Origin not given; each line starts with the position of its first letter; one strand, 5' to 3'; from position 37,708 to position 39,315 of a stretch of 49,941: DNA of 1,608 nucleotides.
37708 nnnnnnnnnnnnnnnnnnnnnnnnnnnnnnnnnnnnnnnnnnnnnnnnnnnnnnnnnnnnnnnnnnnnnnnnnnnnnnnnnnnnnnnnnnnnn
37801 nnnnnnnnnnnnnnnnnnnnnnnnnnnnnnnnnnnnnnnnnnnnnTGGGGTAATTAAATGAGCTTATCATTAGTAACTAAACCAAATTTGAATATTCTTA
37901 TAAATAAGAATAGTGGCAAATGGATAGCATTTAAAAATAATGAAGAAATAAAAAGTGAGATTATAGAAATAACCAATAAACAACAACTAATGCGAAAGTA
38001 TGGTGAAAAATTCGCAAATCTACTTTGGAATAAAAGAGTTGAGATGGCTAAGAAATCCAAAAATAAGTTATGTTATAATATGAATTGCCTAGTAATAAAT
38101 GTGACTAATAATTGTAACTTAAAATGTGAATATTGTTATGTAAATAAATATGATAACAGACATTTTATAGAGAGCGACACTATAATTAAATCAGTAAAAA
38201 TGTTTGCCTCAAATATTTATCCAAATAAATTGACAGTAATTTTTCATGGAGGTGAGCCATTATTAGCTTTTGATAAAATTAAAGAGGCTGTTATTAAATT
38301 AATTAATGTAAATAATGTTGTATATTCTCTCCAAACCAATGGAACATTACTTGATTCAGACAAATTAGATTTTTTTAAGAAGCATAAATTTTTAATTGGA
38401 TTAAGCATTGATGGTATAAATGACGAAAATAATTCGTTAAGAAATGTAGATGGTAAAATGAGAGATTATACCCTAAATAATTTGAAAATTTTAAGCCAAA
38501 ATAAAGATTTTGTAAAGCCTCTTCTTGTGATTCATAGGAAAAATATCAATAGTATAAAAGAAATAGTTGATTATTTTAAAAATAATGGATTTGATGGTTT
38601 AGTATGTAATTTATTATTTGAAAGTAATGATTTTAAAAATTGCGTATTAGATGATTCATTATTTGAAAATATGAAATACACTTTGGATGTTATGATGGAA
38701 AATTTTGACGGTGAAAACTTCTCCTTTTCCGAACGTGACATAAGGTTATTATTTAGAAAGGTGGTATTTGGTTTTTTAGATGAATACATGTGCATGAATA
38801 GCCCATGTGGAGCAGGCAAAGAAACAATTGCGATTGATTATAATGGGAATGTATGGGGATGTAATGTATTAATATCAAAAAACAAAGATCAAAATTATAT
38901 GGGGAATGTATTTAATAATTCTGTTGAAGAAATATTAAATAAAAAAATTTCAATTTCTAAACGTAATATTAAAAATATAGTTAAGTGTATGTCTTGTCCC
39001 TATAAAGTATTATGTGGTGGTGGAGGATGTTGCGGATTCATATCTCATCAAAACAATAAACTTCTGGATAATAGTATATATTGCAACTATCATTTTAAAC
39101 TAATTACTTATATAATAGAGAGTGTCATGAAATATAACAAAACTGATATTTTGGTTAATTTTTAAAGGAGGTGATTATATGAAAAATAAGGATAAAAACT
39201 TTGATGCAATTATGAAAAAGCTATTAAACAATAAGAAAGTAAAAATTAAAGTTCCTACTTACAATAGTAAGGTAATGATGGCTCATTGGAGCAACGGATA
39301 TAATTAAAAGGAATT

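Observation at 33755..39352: Operon 2: GT2-M29 fusion + two paralogous rSAM/SPASM enzymes + P-loop-like protein + terminal Cys-free precursor; a second, related candidate RiPP system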

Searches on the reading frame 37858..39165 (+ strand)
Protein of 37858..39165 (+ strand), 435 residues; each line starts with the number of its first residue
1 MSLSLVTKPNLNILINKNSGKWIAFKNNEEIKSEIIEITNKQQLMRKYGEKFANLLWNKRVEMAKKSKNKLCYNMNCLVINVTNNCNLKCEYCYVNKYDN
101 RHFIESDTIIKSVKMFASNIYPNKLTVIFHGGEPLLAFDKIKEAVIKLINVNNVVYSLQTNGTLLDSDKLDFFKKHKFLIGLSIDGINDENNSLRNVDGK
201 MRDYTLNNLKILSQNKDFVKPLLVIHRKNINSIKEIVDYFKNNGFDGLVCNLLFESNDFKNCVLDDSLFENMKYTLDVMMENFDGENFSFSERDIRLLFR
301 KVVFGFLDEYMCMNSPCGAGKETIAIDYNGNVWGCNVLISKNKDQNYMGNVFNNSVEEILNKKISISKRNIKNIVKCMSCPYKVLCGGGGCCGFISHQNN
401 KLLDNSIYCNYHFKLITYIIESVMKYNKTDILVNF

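Call 6: search_protein_families(library=pfam, proteins=[window:37858-39165:+], max_evalue=0.01)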
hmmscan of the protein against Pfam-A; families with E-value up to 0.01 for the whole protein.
window:37858-39165:+ (435 aa): 3 families
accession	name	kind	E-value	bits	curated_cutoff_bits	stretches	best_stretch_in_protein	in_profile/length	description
PF04055.27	Radical_SAM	-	4e-20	73.1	29.5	1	80-239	1-165/166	Radical SAM superfamily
PF13186.11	SPASM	-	2.1e-07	31.5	21.5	1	317-381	1-67/67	Iron-sulfur cluster-binding domain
PF13353.11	Fer4_12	-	0.00022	21.9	22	1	83-180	12-113/137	4Fe-4S single cluster domain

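Call 7: search_protein_families(library=ncbifam, proteins=[window:37858-39165:+], max_evalue=0.01)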
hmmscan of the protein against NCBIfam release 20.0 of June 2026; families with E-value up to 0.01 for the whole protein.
window:37858-39165:+ (435 aa): 68 families (the best 25 are shown)
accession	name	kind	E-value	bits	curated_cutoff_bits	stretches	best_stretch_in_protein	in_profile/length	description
TIGR03978.1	rSAM_paired_1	equivalog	6.2e-44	150.5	370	1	13-428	14-456/466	His-Xaa-Ser system radical SAM maturase HxsB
NF047865.1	rSAM_PapB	equivalog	1.3e-41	143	340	1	75-392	2-317/330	PapB family radical SAM/SPASM ranthipeptide maturase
TIGR04163.1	rSAM_cobopep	equivalog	2.8e-38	131.8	375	1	32-428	27-424/428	peptide-modifying radical SAM enzyme CbpB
NF041298.1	rSAM_mat_DynA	equivalog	4.2e-35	121.4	450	1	79-419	4-349/356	dynobactin maturation radical SAM/SPASM protein DynA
TIGR03942.1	sulfatase_rSAM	equivalog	4.8e-33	114.7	349.45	1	79-421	4-355/363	anaerobic sulfatase maturase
NF041707.1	rSAM_YhhB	equivalog_domain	3.1e-31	108.6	445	1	76-424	2-366/369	cyclophane-forming radical SAM/SPASM peptide maturase YhhB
TIGR04261.1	rSAM_GlyRichRpt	subfamily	2e-27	96.2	310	1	81-420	2-357/363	cyclophane-forming radical SAM/SPASM peptide maturase GrrM/OscB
TIGR03906.1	quino_hemo_SAM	equivalog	3.1e-27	95.4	453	1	73-422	91-446/467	quinohemoprotein amine dehydrogenase maturation protein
NF040492.1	not_ScfB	exception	5.1e-26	91.6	855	1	58-420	78-445/450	ScfB-related radical SAM/SPASM orphan maturase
TIGR04064.1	rSAM_nif11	equivalog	4.1e-25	88.4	518.7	2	56-197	59-207/459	nif11-like peptide radical SAM maturase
NF041718.1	rSAM_phane_AMC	equivalog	6.4e-25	87.9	425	1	75-251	5-186/362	cyclophane-forming radical SAM peptide maturase AmcB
TIGR04083.1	rSAM_pep_methan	hypoth_equivalog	3e-23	82.3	300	1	80-416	4-336/376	TIGR04083 family peptide-modifying radical SAM enzyme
TIGR04068.1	rSAM_ocin_clost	equivalog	1.2e-22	80.5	500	1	24-382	31-416/462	Cys-rich peptide radical SAM maturase CcpM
TIGR03974.1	rSAM_six_Cys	equivalog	4.6e-22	78.5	425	1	30-401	54-426/451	thioether cross-link-forming SCIFF peptide maturase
NF010321.0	PRK13758.1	equivalog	6e-22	78.3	441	1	77-424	6-363/370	anaerobic sulfatase-maturase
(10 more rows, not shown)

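Call 10: find_homologous_proteins(query=window:37858-39165:+, max_evalue=0.00001)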
Query window:37858-39165:+ (435 aa): 3241 proteins with E <= 0.00001 among 8000 candidates; the best 120 are listed.
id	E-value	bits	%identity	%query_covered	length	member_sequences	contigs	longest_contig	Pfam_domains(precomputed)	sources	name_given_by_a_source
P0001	7.5e-287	969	100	100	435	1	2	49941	PF13186.12,PF04055.28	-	-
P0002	1.0e-202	692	70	100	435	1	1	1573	PF13186.12,PF04055.28,PF13353.12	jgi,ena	-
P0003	7.8e-198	676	68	100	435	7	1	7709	PF13186.12,PF04055.28,PF13353.12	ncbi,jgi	ncbi:MAG: radical SAM protein [Bacilli bacterium]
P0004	1.5e-115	405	66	65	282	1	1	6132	PF04055.28,PF13353.12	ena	-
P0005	3.2e-90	321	40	100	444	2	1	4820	PF04055.28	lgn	-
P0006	9.9e-68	247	34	96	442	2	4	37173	PF13186.12,PF04055.28,PF13353.12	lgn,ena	-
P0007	7.9e-66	241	34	99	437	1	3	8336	PF13186.12,PF04055.28,PF13353.12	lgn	-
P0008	1.7e-63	233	35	99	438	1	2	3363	PF13186.12,PF04055.28,PF13353.12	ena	-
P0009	2.1e-62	230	31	99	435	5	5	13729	PF13186.12,PF04055.28,PF13353.12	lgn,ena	-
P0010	1.5e-56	210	29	97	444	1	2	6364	PF04055.28,PF13353.12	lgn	-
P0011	5.0e-55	205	28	100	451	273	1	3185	PF04055.28,PF13353.12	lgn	-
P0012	2.3e-53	200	33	97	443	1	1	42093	PF04055.28,PF13353.12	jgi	-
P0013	8.5e-53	198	29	98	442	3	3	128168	PF04055.28,PF13353.12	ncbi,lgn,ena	-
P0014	1.2e-51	194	30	100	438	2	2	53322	PF04055.28,PF13353.12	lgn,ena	-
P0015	9.0e-49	185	33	87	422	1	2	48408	PF04055.28,PF13353.12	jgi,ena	-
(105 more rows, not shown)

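Call 11: find_encoding_contigs(protein=P0003, flank=8000, max_places=3)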
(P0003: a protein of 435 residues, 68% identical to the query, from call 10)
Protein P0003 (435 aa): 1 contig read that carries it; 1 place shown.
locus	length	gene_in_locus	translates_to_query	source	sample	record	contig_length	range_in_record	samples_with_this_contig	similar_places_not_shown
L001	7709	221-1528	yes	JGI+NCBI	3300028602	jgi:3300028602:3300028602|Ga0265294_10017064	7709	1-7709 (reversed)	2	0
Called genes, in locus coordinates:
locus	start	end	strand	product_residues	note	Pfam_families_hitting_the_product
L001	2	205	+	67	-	?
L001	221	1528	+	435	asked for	PF04055:Radical_SAM, PF13353:Fer4_12 (weak), PF13186:SPASM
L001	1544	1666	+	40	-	-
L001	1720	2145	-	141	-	PF12844:HTH_19, PF13443:HTH_26 (faint), PF13560:HTH_31 (faint), PF13744:HTH_37 (faint), PF01381:HTH_3, PF12844:HTH_19 (weak)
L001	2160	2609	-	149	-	PF12844:HTH_19, PF13744:HTH_37 (faint), PF15731:MqsA_antitoxin (faint), PF24250:HVO_2718 (faint), PF01381:HTH_3, PF13560:HTH_31 (weak), PF12844:HTH_19, PF01381:HTH_3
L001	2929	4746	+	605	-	PF00501:AMP-binding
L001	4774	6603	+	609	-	PF00512:HisKA, PF02518:HATPase_c, PF00072:Response_reg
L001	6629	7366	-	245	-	-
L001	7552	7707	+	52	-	?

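Call 12: find_encoding_contigs(protein=P0004, flank=8000, max_places=3)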
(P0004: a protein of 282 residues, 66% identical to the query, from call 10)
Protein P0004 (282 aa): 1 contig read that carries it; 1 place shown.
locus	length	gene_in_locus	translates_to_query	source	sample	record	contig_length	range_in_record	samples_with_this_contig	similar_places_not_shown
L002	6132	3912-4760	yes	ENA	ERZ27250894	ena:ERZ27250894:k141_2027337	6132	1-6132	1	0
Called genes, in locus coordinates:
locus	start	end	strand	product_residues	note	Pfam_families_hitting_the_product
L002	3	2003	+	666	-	PF00535:Glycos_transf_2, PF10111:Glyco_tranf_2_2, PF13641:Glyco_tranf_2_3, PF02073:Peptidase_M29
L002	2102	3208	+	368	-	PF04055:Radical_SAM, PF13353:Fer4_12, PF13186:SPASM (weak)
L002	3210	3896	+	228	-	-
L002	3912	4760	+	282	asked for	PF04055:Radical_SAM, PF13353:Fer4_12 (weak)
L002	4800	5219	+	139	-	PF13186:SPASM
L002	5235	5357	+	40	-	-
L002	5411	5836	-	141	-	PF12844:HTH_19, PF13443:HTH_26 (faint), PF13560:HTH_31 (faint), PF13744:HTH_37 (faint), PF01381:HTH_3, PF12844:HTH_19 (weak)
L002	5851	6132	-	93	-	?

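Call 13: find_encoding_contigs(protein=P0005, flank=8000, max_places=3)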
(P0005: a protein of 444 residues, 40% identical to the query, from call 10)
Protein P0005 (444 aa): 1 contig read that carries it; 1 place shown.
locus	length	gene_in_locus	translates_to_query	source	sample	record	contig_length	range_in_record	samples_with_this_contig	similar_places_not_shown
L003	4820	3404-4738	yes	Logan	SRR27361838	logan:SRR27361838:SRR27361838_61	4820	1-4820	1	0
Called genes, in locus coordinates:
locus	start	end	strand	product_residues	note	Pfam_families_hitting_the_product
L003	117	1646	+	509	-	PF01432:Peptidase_M3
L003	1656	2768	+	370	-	PF04055:Radical_SAM, PF13353:Fer4_12, PF13186:SPASM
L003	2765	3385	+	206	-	-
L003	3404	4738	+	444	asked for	PF04055:Radical_SAM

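Call 18: find_encoding_contigs(protein=P0006, flank=7000, max_places=2)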
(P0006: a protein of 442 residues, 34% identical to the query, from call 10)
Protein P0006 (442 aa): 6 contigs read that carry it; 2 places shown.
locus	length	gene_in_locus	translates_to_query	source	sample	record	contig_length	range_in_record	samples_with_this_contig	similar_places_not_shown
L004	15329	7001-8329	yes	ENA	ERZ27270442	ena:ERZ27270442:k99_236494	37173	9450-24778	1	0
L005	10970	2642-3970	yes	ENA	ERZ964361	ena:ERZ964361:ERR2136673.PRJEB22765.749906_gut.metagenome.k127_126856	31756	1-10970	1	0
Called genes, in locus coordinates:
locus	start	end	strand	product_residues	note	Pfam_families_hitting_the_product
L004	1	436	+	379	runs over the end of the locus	PF07804:HipA_C (faint)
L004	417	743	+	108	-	-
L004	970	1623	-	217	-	PF13173:AAA_14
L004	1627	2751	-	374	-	PF02073:Peptidase_M29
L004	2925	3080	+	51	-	-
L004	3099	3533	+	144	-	-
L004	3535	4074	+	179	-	PF13302:Acetyltransf_3, PF13420:Acetyltransf_4, PF00583:Acetyltransf_1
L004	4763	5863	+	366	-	PF04473:DUF553 (faint)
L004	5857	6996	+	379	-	PF04055:Radical_SAM, PF13353:Fer4_12 (weak), PF13186:SPASM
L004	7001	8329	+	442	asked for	PF04055:Radical_SAM, PF13353:Fer4_12, PF13186:SPASM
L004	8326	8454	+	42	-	-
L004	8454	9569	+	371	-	PF01075:Glyco_transf_9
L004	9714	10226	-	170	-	PF00702:Hydrolase (faint), PF08645:PNK3P (weak), PF13419:HAD_2 (weak), PF13242:Hydrolase_like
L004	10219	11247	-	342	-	PF01467:CTP_transf_like, PF13580:SIS_2, PF01380:SIS (weak)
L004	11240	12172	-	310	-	PF00294:PfkB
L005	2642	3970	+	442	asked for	PF04055:Radical_SAM, PF13353:Fer4_12, PF13186:SPASM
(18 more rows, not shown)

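Call 19: find_encoding_contigs(protein=P0009, flank=7000, max_places=2)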
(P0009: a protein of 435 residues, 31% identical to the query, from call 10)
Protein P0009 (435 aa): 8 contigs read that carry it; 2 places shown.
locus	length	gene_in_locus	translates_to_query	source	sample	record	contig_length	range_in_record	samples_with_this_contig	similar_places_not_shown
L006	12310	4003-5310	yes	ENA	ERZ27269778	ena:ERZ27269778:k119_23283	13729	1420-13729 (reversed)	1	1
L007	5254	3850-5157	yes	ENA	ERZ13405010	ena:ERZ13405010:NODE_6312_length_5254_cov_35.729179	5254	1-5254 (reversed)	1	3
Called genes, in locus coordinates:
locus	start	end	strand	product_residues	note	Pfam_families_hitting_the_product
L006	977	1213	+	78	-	-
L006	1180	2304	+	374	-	PF01841:Transglut_core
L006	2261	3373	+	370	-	PF04055:Radical_SAM, PF13353:Fer4_12, PF13186:SPASM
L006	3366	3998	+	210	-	-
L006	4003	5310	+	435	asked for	PF04055:Radical_SAM, PF13353:Fer4_12 (weak), PF13186:SPASM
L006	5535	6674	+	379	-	PF01075:Glyco_transf_9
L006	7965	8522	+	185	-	PF13302:Acetyltransf_3, PF13420:Acetyltransf_4, PF00583:Acetyltransf_1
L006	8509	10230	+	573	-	PF00664:ABC_membrane, PF00005:ABC_tran, PF02463:SMC_N (faint)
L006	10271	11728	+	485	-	PF00294:PfkB, PF01467:CTP_transf_like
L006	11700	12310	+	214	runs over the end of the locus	PF13580:SIS_2, PF01380:SIS (faint)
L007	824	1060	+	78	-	-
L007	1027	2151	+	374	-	PF01841:Transglut_core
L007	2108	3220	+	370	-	PF04055:Radical_SAM, PF13353:Fer4_12, PF13186:SPASM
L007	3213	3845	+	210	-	-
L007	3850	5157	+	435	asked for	PF04055:Radical_SAM, PF13353:Fer4_12 (weak), PF13186:SPASM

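Call 20: find_encoding_contigs(protein=P0012, flank=7000, max_places=2)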
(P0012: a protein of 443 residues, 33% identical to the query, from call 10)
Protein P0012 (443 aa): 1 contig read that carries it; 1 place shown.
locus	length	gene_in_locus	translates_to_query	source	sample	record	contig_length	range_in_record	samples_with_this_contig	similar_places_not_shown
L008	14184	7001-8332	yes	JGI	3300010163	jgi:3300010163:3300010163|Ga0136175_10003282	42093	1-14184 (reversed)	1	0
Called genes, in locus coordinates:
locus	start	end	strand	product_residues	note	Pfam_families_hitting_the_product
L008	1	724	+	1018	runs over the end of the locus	PF09848:SLFN-g3_helicase (faint), PF13086:AAA_11, PF13245:AAA_19 (weak), PF13604:AAA_30 (faint), PF01443:Viral_helicase1 (faint), PF13087:AAA_12, PF10881:DUF2726 (weak)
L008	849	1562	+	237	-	PF00072:Response_reg, PF04397:LytTR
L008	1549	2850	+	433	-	PF14501:HATPase_c_5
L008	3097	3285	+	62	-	-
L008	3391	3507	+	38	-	-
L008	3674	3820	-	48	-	-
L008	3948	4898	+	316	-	-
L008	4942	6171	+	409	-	-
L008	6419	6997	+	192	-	PF25199:nSTAND_NTPase5 (weak)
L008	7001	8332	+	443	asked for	PF04055:Radical_SAM, PF13353:Fer4_12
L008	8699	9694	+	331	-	PF04055:Radical_SAM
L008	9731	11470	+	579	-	PF00005:ABC_tran, PF02463:SMC_N (faint), PF13304:AAA_21 (faint)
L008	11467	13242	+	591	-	PF00005:ABC_tran, PF02463:SMC_N (faint), PF13304:AAA_21 (faint)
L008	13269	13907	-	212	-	PF01055:Glyco_hydro_31_2nd, PF21365:Glyco_hydro_31_3rd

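Call 21: find_encoding_contigs(protein=P0013, flank=7000, max_places=2)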
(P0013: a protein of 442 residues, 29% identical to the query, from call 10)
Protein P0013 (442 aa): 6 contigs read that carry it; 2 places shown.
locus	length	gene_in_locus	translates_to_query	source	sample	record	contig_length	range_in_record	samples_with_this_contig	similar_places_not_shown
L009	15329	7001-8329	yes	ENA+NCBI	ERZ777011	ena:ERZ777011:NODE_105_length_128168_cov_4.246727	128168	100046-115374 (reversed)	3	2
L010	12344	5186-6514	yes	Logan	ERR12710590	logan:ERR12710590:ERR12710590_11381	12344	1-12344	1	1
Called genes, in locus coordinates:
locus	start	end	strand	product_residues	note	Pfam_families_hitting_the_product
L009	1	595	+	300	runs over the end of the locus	-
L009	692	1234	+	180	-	PF01522:Polysacc_deac_1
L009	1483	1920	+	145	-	PF12833:HTH_18, PF00165:HTH_AraC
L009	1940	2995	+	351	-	-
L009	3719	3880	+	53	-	-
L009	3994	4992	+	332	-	-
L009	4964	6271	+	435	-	-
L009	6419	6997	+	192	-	PF25199:nSTAND_NTPase5 (weak)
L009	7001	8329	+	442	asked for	PF04055:Radical_SAM, PF13353:Fer4_12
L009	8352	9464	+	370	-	PF04055:Radical_SAM, PF13353:Fer4_12, PF13186:SPASM (weak)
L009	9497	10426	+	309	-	PF04055:Radical_SAM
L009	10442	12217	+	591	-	PF00005:ABC_tran, PF02463:SMC_N (weak), PF13304:AAA_21 (faint)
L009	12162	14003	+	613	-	PF00005:ABC_tran, PF02463:SMC_N (faint), PF13304:AAA_21 (faint)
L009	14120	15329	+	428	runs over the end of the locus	-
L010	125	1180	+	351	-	-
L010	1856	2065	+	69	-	-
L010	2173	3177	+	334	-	-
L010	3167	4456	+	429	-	-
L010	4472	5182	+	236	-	PF25199:nSTAND_NTPase5 (faint)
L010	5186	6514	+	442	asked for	PF04055:Radical_SAM, PF13353:Fer4_12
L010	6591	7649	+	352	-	PF04055:Radical_SAM, PF13186:SPASM (weak)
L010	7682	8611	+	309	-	PF04055:Radical_SAM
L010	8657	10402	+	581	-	PF02463:SMC_N (weak), PF00005:ABC_tran, PF13304:AAA_21 (faint)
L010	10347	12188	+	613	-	PF00005:ABC_tran, PF02463:SMC_N (faint), PF13304:AAA_21 (faint)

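Call 33: find_related_loci(query=A1, collection=genome_contigs, flank=8000)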
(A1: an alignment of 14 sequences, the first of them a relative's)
Query A1 (435 aa) in genome_contigs; peptide patterns used: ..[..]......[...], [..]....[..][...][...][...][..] (x = any residue, [..] = any of these).
600 stretches matched a pattern (row limit reached: there are more); 511 encode a relative of the query (tblastn E <= 1e-3); the best 80 are kept; 80 distinct loci.
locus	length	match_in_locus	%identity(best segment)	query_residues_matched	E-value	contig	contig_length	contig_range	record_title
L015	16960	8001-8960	27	75-389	2e-30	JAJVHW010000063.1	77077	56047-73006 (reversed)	MAG: Planctomycetota bacterium isolate Bin_16R c_000000001314, whole genome shotgun sequence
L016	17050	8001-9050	30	78-416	3e-29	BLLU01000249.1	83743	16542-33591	Lachnospiraceae bacterium IMSAGC_003 DNA, IMSAGC_003_contig_249, whole genome shotgun sequence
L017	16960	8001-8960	24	75-389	5e-26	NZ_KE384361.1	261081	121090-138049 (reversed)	Pseudoduganella violaceinigra DSM 15887 H597DRAFT_scaffold00012.12, whole genome shotgun sequence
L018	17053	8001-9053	23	75-427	2e-25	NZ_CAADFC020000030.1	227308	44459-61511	Bradyrhizobium ivorense strain CI-1B isolate CI-1B, whole genome shotgun sequence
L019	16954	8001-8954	25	77-389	9e-25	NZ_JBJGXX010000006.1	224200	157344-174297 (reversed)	Chitinophaga sp. 30R24 contig6, whole genome shotgun sequence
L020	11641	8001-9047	22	75-427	1e-24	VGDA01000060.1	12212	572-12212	MAG: Alphaproteobacteria bacterium isolate K_DeepCast_35m_m2_271 K_DeepCast_35m_m2_271_Ga0194129_10008163, whole genome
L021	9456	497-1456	26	75-389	8e-25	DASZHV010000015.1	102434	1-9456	MAG TPA_asm: Puia sp. isolate SMAG_U6585 k141_1713642, whole genome shotgun sequence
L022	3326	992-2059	22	75-432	1e-24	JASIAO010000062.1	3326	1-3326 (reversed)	MAG: Acidobacteriaceae bacterium isolate JOPF337 JOPF_N141_contig_17780, whole genome shotgun sequence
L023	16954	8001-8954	24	77-389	2e-24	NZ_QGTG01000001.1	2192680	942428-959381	Chitinophaga sp. S165 Ga0215878_101, whole genome shotgun sequence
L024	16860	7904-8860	23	75-389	2e-24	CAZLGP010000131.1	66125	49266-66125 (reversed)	MAG TPA_asm: uncultured Thermoanaerobaculia bacterium isolate binchicken_co31_43 genome assembly, contig: k141_5198766,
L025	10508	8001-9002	27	79-399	3e-24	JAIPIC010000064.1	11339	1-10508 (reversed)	MAG: Candidatus Woesearchaeota archaeon isolate Tobar13.5m-G65 Tobar13-5m-C6520, whole genome shotgun sequence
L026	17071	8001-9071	24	40-389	3e-24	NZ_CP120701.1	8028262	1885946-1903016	Bradyrhizobium sp. ORS 111 chromosome, complete genome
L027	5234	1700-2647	24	61-386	3e-24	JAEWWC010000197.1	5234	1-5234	MAG: Bacillota bacterium isolate OH_SDB_84 k127_1109821, whole genome shotgun sequence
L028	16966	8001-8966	25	73-389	6e-24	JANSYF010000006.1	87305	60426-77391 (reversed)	MAG: Rhodobacteraceae bacterium isolate bin.44 k141_182743_length_87305_cov_642.8873, whole genome shotgun sequence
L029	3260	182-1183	24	75-404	5e-24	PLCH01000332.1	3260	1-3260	MAG: Chitinophagaceae bacterium isolate palsa_954 73.20111000_P3M.131_contig_58536, whole genome shotgun sequence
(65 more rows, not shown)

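Call 35: find_encoding_contigs(protein=P0014, flank=8000, max_places=1)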
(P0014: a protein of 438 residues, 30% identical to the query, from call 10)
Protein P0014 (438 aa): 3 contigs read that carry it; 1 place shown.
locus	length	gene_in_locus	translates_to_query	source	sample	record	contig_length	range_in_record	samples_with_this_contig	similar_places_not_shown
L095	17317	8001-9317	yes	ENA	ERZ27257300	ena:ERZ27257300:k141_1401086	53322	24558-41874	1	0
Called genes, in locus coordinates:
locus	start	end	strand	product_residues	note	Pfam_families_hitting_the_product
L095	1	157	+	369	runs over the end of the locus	-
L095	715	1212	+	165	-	PF01205:Impact_N, PF09186:DUF1949 (weak)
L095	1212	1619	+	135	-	PF00583:Acetyltransf_1 (weak), PF13673:Acetyltransf_10 (weak), PF13508:Acetyltransf_7 (weak)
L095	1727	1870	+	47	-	-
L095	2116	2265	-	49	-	-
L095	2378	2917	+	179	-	-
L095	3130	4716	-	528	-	PF00239:Resolvase, PF07508:Recombinase, PF13408:Zn_ribbon_recom (weak)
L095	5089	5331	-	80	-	-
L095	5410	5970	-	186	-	PF07275:ArdA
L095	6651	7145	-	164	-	PF12844:HTH_19 (faint), PF01381:HTH_3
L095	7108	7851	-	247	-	PF00481:PP2C (faint), PF07228:SpoIIE (faint)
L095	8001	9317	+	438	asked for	PF04055:Radical_SAM, PF13353:Fer4_12 (weak)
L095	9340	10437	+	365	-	PF04055:Radical_SAM, PF13353:Fer4_12 (weak), PF13186:SPASM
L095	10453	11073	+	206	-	PF13173:AAA_14 (faint)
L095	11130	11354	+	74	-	-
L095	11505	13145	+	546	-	PF00664:ABC_membrane, PF00005:ABC_tran, PF02463:SMC_N (faint), PF13304:AAA_21 (faint)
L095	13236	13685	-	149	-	-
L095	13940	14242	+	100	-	PF01381:HTH_3, PF12844:HTH_19, PF13443:HTH_26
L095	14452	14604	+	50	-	-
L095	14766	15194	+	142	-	PF04545:Sigma70_r4 (faint), PF08281:Sigma70_r4_2 (weak)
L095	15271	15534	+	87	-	-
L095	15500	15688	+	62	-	-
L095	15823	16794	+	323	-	PF02407:Viral_Rep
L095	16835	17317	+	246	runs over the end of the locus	-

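Call 36: find_encoding_contigs(protein=P0015, flank=8000, max_places=1)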
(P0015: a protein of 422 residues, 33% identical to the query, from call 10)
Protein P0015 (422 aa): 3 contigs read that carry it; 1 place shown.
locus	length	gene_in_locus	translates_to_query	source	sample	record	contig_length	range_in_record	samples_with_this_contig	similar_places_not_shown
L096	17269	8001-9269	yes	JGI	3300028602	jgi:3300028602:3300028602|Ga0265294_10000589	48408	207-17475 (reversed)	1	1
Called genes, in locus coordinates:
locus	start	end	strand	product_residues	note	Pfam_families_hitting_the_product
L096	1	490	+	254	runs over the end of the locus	-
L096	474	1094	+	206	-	-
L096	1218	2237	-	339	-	-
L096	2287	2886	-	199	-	PF13578:Methyltransf_24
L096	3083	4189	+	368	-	PF04055:Radical_SAM, PF13353:Fer4_12 (weak), PF13186:SPASM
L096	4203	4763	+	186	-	PF13580:SIS_2, PF01380:SIS (faint)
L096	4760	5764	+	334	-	PF00005:ABC_tran, PF13304:AAA_21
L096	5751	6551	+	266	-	PF06182:ABC2_membrane_6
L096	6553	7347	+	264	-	PF06182:ABC2_membrane_6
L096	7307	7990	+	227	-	-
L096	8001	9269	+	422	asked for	PF04055:Radical_SAM, PF13353:Fer4_12 (weak)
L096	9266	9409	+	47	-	-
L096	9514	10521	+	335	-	PF01075:Glyco_transf_9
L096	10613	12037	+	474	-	PF00294:PfkB, PF01467:CTP_transf_like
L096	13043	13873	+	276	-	-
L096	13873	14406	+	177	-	-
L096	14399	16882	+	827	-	PF00005:ABC_tran, PF02687:FtsX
